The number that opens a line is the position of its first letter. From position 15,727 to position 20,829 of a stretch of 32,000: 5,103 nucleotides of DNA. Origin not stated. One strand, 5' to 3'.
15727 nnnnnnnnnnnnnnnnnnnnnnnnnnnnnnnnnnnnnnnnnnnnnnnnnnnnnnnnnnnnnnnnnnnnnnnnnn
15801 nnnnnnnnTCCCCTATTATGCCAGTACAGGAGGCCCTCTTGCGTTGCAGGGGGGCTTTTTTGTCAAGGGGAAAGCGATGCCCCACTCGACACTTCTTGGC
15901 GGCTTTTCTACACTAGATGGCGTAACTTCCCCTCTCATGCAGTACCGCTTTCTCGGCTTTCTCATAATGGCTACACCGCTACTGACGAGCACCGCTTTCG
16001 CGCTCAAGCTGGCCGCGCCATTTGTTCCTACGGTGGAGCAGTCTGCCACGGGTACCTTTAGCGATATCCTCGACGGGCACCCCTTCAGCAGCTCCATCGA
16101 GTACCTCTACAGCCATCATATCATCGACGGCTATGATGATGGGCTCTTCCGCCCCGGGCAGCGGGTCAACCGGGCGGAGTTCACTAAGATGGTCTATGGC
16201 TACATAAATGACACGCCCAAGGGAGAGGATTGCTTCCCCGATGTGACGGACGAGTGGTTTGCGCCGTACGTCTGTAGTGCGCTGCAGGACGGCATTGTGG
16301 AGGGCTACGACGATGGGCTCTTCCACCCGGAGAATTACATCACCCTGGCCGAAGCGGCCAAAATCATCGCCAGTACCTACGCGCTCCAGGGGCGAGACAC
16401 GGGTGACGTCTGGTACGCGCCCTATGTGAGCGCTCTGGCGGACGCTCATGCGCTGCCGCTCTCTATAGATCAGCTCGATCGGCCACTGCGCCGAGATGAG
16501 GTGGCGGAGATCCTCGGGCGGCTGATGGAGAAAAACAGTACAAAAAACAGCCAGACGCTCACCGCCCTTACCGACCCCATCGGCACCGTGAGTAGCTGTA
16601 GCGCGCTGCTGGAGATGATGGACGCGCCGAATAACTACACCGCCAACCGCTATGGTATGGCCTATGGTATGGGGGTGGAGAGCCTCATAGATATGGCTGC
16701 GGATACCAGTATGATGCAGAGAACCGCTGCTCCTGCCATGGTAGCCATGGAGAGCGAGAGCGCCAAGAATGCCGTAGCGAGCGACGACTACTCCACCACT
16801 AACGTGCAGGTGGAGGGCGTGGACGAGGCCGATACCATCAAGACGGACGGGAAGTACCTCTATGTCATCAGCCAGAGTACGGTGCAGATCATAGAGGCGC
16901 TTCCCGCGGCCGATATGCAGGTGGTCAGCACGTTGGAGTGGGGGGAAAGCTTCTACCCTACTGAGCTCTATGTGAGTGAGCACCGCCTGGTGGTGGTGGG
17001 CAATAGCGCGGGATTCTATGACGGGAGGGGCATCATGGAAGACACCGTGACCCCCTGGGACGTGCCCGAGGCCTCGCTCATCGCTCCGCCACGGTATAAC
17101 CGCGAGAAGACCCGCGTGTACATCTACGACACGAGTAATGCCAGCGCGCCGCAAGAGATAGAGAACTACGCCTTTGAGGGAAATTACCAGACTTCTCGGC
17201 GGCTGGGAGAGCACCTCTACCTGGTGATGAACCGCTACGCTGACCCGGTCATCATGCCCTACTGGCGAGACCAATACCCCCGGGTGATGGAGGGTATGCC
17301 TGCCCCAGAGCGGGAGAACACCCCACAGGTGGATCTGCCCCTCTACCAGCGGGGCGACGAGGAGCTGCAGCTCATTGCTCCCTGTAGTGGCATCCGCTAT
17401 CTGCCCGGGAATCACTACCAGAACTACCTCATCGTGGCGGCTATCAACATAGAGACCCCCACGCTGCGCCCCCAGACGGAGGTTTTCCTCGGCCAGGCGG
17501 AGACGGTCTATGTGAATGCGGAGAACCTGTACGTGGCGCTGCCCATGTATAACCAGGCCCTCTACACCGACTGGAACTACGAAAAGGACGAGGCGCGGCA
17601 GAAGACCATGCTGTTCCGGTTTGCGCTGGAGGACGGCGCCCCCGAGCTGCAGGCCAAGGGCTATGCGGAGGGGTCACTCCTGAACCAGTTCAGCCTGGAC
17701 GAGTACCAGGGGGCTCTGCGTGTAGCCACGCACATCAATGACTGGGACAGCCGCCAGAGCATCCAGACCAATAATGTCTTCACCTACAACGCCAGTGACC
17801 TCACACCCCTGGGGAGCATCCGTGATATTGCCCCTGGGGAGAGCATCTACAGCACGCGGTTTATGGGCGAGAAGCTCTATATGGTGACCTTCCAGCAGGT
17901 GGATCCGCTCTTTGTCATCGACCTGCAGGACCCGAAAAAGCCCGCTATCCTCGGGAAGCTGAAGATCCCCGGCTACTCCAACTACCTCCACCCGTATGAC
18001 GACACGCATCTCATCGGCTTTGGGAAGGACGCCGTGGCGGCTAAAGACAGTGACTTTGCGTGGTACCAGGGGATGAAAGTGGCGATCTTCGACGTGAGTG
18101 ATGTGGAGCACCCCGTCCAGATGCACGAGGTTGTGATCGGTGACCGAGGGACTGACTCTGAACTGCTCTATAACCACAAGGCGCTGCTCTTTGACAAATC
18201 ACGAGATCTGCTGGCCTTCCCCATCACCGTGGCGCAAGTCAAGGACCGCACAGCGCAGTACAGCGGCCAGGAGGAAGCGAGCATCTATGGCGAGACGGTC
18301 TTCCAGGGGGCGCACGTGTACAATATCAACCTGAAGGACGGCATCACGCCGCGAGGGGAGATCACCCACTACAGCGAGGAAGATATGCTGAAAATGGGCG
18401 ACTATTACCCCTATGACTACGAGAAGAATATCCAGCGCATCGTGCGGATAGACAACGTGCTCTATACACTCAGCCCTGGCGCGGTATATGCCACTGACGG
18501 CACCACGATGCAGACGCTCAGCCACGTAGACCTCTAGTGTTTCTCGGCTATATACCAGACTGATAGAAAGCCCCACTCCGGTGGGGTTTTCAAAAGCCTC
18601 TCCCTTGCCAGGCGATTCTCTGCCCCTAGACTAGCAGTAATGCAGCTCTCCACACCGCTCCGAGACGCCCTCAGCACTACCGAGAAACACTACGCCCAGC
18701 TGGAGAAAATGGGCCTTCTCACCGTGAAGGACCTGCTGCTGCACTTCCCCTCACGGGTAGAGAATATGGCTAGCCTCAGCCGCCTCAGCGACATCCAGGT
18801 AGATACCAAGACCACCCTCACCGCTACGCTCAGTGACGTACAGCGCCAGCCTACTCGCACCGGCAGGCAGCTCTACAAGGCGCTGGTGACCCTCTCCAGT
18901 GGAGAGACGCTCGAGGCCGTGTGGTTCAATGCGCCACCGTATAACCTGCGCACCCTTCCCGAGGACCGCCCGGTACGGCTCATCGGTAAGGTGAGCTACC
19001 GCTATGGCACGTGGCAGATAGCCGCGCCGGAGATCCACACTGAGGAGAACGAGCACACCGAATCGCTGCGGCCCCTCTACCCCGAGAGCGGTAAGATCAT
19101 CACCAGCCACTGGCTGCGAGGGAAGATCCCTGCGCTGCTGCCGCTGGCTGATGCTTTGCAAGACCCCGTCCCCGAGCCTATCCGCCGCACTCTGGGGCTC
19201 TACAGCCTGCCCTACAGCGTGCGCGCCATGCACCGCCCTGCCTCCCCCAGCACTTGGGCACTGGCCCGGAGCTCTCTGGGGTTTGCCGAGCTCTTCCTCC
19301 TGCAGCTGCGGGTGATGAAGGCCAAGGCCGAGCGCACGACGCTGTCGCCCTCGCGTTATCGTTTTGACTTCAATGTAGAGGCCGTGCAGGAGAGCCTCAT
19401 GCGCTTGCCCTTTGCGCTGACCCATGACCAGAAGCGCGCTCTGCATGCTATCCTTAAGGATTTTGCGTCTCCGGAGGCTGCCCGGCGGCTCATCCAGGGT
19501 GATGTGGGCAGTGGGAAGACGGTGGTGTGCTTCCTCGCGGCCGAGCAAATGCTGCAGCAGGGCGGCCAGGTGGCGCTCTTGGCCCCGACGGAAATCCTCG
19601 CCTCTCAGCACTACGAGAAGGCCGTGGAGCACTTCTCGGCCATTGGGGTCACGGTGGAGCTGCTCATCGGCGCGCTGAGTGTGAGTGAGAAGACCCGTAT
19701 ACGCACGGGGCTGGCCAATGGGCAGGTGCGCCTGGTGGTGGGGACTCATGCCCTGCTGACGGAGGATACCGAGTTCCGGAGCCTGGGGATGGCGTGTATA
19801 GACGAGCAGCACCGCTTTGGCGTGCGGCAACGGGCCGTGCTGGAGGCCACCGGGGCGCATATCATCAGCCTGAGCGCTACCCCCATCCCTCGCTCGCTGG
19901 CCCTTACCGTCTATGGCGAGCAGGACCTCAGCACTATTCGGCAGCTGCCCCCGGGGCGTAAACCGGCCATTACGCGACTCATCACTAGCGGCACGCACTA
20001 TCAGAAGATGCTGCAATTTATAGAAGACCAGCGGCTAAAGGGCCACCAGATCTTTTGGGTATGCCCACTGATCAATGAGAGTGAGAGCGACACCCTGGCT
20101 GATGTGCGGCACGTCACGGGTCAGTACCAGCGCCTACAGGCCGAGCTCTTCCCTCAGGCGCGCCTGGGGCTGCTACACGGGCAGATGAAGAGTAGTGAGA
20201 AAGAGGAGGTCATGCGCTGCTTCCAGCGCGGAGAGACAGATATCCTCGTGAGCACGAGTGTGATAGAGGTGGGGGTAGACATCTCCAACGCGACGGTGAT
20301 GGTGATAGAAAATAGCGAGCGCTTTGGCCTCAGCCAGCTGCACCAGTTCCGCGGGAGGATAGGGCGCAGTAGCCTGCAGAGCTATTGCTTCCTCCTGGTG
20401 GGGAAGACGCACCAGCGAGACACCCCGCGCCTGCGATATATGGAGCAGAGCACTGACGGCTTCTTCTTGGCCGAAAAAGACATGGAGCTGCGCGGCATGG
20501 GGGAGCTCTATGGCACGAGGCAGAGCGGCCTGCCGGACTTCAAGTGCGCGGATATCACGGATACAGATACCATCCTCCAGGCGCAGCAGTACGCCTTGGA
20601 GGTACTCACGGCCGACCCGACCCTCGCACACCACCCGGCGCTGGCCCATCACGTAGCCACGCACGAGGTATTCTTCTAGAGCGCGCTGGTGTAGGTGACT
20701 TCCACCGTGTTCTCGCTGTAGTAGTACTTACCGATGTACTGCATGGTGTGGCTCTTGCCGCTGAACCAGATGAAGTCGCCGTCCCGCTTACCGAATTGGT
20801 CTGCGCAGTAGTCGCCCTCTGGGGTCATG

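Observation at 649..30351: Recurrent -35/-10 promoter placed 5-7 nt from the ATG: leaderless, near per-gene transcription units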

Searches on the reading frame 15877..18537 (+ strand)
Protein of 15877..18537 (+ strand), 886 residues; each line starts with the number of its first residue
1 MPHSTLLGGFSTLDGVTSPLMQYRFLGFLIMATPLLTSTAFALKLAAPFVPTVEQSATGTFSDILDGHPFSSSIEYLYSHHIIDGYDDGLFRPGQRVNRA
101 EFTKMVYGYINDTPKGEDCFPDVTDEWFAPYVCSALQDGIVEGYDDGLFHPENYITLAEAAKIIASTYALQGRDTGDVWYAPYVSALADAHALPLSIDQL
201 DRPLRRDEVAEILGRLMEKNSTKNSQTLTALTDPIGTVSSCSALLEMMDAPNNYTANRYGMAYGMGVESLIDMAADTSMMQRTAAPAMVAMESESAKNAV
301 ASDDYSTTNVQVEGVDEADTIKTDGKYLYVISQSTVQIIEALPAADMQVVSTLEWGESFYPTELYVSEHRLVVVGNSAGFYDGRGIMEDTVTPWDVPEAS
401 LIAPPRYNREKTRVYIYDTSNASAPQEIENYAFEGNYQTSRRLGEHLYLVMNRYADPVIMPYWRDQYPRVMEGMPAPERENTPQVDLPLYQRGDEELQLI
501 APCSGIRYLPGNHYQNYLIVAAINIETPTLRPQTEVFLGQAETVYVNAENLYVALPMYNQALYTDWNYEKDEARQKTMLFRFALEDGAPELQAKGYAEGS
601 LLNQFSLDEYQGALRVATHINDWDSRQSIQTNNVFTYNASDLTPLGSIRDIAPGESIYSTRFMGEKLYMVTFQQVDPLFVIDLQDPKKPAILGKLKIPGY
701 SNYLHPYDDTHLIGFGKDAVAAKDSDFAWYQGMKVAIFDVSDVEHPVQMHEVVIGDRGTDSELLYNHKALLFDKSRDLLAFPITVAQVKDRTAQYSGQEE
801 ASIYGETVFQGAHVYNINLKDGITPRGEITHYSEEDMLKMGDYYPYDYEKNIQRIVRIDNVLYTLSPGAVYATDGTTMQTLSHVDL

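Call 6: search_protein_families(library=pfam, proteins=[window:15877-18537:+])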
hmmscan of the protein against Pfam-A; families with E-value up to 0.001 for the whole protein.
window:15877-18537:+ (886 aa): 2 families
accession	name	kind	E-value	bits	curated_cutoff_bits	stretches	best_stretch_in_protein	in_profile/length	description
PF09826.15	Beta_propel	-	6.6e-156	520.5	22.4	1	305-877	1-494/495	Beta propeller domain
PF00395.25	SLH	-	3.7e-22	78.5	20.8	2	120-161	2-44/44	S-layer homology domain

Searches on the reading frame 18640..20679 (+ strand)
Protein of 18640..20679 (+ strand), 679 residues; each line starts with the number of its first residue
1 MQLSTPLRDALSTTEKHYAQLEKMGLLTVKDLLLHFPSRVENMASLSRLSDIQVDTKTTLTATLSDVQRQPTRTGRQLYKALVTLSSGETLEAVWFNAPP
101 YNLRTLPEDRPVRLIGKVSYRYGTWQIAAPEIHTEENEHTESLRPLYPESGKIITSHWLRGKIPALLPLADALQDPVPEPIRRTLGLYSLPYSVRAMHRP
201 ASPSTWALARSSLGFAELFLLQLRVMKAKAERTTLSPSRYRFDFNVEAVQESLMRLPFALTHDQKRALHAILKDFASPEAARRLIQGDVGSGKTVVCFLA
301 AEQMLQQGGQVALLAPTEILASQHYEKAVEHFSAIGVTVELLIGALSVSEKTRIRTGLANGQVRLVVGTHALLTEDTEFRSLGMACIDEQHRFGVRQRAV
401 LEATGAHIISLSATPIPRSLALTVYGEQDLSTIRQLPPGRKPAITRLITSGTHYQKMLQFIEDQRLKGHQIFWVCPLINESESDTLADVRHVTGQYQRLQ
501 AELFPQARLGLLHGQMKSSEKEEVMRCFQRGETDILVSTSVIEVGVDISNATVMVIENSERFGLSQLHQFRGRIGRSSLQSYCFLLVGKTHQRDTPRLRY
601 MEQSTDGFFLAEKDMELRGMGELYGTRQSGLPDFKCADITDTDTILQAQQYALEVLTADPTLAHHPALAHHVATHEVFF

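Call 6: search_protein_families(library=pfam, proteins=[window:18640-20679:+])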
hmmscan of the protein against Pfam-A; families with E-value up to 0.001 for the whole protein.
window:18640-20679:+ (679 aa): 7 families
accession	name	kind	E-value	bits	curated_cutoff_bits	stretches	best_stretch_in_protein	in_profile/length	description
PF00271.37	Helicase_C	-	7.3e-21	74.9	23.5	1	456-577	5-109/110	Helicase conserved C-terminal domain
PF00270.35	DEAD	-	7.4e-21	75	26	1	261-419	1-163/167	DEAD/DEAH box helicase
PF17191.10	RecG_wedge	-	9.6e-12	45.2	23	1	15-153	10-146/162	RecG wedge domain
PF04851.21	ResIII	-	1e-11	45.4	22.5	1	259-415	3-162/164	Type III restriction enzyme, res subunit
PF19833.4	RecG_dom3_C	-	2.1e-09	37.7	26.8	1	605-663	2-62/87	ATP-dependent DNA helicase RecG, domain 3, C-terminal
PF22590.2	Cas3-like_C_2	-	9e-07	29.6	27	1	487-577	10-104/106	CRISPR-associated nuclease/helicase Cas3, C-terminal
PF13604.12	AAA_30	-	2.1e-06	28.1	27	1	260-325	2-63/191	AAA domain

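Call 8: find_related_loci(query=window:18640-20679:+, collection=genome_contigs, flank=10000)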
Query window:18640-20679:+ (679 aa) in genome_contigs; peptide patterns used: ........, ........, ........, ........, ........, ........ (x = any residue, [..] = any of these).
56 stretches matched a pattern; 1 encode a relative of the query (tblastn E <= 1e-3); 1 distinct loci.
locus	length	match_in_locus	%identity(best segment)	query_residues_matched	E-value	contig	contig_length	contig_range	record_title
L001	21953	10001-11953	36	1-656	9e-121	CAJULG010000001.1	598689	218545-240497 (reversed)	MAG TPA_asm: uncultured Lachnospiraceae bacterium isolate MGBC143167 genome assembly, contig: MGBC143167.1, whole genome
